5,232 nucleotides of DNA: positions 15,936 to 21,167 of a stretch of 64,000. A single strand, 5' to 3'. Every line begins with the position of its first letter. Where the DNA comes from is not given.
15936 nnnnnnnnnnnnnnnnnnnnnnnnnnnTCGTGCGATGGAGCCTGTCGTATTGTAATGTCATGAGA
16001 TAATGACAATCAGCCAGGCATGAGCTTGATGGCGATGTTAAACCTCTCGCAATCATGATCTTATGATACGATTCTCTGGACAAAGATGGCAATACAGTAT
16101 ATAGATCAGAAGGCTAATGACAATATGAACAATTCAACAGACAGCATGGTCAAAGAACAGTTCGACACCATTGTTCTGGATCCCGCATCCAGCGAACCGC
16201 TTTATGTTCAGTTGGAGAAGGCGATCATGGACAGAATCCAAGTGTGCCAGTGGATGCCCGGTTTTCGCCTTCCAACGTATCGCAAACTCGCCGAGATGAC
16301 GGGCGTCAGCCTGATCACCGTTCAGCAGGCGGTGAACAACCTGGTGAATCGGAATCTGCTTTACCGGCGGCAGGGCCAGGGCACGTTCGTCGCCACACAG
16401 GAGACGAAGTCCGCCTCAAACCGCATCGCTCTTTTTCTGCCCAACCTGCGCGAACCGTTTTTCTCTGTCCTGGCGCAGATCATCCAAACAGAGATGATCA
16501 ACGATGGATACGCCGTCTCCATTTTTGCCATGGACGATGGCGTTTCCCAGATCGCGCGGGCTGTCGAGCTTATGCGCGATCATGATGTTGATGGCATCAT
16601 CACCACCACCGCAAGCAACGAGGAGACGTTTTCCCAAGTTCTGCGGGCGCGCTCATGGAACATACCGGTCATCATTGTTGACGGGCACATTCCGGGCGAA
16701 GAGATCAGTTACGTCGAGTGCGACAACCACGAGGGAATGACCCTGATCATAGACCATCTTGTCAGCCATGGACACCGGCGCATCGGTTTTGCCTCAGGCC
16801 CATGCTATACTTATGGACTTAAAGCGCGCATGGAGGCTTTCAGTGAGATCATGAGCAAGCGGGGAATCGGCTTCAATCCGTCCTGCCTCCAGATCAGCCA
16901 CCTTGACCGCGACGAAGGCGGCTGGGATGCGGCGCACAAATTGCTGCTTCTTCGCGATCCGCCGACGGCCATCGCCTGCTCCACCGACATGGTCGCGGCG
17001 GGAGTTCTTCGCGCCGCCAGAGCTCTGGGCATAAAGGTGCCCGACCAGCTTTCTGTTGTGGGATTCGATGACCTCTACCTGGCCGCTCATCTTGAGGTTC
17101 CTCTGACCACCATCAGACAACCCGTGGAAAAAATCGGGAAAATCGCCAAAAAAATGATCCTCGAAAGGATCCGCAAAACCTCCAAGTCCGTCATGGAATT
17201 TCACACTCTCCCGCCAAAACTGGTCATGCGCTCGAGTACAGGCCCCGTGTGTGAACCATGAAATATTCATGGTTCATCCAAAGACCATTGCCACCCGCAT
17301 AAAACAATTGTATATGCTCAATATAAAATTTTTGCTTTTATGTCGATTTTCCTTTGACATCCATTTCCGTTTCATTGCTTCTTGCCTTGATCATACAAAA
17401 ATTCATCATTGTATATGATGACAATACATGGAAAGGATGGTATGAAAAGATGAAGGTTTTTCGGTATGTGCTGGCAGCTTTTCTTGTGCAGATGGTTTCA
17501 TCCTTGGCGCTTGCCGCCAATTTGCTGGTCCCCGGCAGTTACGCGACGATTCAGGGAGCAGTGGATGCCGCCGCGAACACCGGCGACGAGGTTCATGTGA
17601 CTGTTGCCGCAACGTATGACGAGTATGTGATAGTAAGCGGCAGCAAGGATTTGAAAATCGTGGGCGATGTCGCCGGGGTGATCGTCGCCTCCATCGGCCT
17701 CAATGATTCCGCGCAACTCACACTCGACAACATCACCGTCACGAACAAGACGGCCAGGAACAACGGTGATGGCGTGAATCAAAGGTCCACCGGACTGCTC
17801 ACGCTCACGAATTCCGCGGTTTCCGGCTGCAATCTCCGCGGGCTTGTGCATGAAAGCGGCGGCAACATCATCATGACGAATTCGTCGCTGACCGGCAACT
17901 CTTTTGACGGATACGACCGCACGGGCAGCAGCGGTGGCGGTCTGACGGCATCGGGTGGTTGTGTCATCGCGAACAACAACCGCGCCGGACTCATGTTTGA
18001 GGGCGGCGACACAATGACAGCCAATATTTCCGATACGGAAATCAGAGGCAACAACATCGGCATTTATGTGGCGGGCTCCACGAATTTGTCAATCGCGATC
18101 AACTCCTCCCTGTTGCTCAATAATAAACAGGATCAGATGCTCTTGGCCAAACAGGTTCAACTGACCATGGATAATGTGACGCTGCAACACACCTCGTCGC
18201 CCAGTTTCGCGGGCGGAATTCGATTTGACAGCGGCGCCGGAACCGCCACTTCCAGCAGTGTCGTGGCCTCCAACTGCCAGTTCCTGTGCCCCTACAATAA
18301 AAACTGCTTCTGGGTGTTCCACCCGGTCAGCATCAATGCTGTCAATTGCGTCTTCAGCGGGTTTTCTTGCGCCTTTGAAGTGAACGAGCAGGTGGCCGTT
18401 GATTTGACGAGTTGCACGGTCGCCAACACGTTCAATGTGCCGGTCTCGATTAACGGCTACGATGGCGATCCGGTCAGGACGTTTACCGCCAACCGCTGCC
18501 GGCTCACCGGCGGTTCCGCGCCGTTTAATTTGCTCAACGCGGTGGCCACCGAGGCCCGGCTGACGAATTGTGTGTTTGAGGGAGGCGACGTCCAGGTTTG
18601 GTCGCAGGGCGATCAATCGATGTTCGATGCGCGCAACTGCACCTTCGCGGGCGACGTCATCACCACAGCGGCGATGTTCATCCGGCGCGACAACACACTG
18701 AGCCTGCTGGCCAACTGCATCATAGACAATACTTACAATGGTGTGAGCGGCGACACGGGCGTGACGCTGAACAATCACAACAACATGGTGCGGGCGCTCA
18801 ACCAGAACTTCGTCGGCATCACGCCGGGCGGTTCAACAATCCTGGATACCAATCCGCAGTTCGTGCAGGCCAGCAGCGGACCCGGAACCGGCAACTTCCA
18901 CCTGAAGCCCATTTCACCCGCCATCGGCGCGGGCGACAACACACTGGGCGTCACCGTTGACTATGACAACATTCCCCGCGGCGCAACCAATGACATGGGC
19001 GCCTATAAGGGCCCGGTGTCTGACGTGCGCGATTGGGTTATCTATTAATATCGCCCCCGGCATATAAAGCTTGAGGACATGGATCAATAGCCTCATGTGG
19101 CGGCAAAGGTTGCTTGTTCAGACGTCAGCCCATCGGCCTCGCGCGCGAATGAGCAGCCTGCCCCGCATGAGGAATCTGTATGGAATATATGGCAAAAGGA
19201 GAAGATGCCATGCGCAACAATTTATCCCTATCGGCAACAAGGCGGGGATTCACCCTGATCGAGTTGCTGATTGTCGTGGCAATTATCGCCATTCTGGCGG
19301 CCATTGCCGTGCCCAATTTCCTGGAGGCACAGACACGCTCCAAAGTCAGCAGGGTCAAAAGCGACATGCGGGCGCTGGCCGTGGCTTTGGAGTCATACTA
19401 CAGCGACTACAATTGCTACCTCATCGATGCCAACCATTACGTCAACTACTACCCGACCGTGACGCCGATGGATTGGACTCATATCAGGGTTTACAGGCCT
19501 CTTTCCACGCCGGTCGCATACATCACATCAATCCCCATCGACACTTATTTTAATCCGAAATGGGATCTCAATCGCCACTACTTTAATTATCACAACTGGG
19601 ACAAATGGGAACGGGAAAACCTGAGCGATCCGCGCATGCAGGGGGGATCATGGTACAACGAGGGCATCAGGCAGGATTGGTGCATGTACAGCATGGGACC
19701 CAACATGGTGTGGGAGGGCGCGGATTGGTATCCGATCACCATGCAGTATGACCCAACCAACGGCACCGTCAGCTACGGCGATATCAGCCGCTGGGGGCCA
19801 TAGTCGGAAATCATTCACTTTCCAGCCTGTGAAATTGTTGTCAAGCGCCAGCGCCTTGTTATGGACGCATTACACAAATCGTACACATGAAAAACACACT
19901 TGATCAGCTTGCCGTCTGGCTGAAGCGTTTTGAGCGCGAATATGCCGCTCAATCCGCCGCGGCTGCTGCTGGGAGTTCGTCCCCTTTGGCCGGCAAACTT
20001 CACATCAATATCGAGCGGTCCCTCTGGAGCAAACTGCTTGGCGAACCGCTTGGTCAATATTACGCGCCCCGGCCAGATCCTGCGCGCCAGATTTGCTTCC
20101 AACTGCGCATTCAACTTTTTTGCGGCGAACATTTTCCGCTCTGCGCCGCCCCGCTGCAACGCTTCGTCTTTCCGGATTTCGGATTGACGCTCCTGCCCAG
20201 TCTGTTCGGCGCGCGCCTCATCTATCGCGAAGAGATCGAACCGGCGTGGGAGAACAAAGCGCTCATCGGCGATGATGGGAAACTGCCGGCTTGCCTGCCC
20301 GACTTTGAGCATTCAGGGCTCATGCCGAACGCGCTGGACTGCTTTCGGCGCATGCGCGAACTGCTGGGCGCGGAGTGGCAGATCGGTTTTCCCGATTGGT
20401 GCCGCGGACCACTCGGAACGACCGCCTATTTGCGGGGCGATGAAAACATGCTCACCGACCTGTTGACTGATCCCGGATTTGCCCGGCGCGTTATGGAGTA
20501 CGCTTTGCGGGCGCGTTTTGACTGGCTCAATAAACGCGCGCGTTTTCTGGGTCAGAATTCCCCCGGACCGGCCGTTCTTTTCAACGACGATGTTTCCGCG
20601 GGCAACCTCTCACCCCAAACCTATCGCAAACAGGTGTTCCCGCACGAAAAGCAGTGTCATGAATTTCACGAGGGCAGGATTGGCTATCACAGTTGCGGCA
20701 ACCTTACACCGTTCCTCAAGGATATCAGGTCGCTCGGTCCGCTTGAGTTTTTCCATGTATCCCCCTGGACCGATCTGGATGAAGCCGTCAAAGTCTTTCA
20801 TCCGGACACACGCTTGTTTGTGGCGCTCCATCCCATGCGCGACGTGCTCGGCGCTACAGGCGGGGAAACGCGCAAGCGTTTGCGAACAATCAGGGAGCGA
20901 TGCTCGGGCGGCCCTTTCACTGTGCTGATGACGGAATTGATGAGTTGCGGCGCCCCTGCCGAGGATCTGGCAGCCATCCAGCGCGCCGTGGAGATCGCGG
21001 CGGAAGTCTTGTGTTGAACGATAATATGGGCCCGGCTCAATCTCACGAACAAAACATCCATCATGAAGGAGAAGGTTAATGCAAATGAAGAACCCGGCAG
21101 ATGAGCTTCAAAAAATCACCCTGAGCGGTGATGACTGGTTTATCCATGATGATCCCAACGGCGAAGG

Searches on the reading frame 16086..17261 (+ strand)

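Call 7: search_protein_families(library=pfam, proteins=[window:16086-17261:+], max_evalue=0.001)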
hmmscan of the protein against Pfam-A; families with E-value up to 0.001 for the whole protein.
window:16086-17261:+ (391 aa): 5 families
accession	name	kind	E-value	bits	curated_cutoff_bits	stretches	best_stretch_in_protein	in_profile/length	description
PF13377.12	Peripla_BP_3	-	5.5e-34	118.1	26.5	1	222-385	1-167/167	Periplasmic binding protein-like domain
PF00532.27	Peripla_BP_1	-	2.3e-23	83.5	22.2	1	113-365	3-264/281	Periplasmic binding proteins and sugar binding domain of LacI family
PF00392.27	GntR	-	3.3e-14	52.7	27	1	39-102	1-64/64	Bacterial regulatory proteins, gntR family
PF13407.12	Peripla_BP_4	-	2.4e-12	47.4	35.1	1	114-329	1-218/258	Periplasmic binding protein domain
PF05732.17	RepL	-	0.00073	19.5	20.3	0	64-102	77-114/164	Firmicute plasmid replication protein (RepL)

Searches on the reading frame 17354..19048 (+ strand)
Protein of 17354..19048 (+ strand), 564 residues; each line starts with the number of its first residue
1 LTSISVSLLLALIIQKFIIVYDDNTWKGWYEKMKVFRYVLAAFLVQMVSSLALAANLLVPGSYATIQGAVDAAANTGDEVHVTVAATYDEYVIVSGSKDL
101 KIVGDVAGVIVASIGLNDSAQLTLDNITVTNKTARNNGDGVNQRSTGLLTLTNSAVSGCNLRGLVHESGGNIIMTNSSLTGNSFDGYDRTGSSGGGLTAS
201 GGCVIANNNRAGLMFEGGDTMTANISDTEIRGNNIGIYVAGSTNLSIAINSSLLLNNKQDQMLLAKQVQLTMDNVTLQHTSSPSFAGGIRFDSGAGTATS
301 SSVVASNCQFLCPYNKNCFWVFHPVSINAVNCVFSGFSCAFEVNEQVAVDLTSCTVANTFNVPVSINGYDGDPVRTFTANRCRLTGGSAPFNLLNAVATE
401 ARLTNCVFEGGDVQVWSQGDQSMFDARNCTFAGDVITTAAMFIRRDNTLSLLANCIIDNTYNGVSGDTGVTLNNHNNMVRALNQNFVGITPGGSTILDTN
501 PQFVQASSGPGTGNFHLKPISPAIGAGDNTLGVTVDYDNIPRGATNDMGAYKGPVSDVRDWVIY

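Call 7: search_protein_families(library=pfam, proteins=[window:17354-19048:+], max_evalue=0.001)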
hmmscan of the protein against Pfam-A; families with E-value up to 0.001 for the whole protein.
window:17354-19048:+ (564 aa): 1 family
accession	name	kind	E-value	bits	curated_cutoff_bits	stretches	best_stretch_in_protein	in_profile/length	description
PF13229.12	Beta_helix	-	9.1e-10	38.8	25.9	2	113-248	25-154/158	Right handed beta helix region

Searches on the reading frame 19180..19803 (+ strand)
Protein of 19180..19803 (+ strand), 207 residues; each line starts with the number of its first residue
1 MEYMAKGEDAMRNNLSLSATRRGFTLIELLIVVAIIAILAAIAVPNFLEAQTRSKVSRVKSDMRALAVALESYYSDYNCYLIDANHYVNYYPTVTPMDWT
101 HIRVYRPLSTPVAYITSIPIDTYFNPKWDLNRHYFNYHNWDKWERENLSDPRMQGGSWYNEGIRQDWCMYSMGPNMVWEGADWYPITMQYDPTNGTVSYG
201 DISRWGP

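Call 7: search_protein_families(library=pfam, proteins=[window:19180-19803:+], max_evalue=0.001)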
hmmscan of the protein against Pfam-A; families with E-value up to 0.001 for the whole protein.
window:19180-19803:+ (207 aa): 1 family
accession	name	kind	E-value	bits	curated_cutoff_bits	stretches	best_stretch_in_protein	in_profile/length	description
PF07963.17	N_methyl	-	8.4e-09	35.1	21.2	1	21-44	4-27/27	Prokaryotic N-terminal methylation motif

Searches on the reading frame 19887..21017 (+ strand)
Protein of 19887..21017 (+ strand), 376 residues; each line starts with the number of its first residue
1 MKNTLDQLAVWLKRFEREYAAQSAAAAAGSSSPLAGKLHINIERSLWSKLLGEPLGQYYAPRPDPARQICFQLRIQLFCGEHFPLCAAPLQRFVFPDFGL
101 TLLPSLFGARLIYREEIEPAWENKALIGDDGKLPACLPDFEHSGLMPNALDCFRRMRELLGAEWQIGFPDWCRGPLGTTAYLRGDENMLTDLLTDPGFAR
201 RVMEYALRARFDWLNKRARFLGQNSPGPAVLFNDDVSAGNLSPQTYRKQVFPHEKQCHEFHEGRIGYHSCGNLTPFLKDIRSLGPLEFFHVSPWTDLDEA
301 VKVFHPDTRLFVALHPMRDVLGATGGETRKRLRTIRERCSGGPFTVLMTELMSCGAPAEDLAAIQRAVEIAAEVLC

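Call 7: search_protein_families(library=pfam, proteins=[window:19887-21017:+], max_evalue=0.001)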
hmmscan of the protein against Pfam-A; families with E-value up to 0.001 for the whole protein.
window:19887-21017:+ (376 aa): 1 family
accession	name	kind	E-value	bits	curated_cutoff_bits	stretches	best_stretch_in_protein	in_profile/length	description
PF01208.23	URO-D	-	5.1e-13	49.2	23.9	1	98-343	72-317/346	Uroporphyrinogen decarboxylase (URO-D)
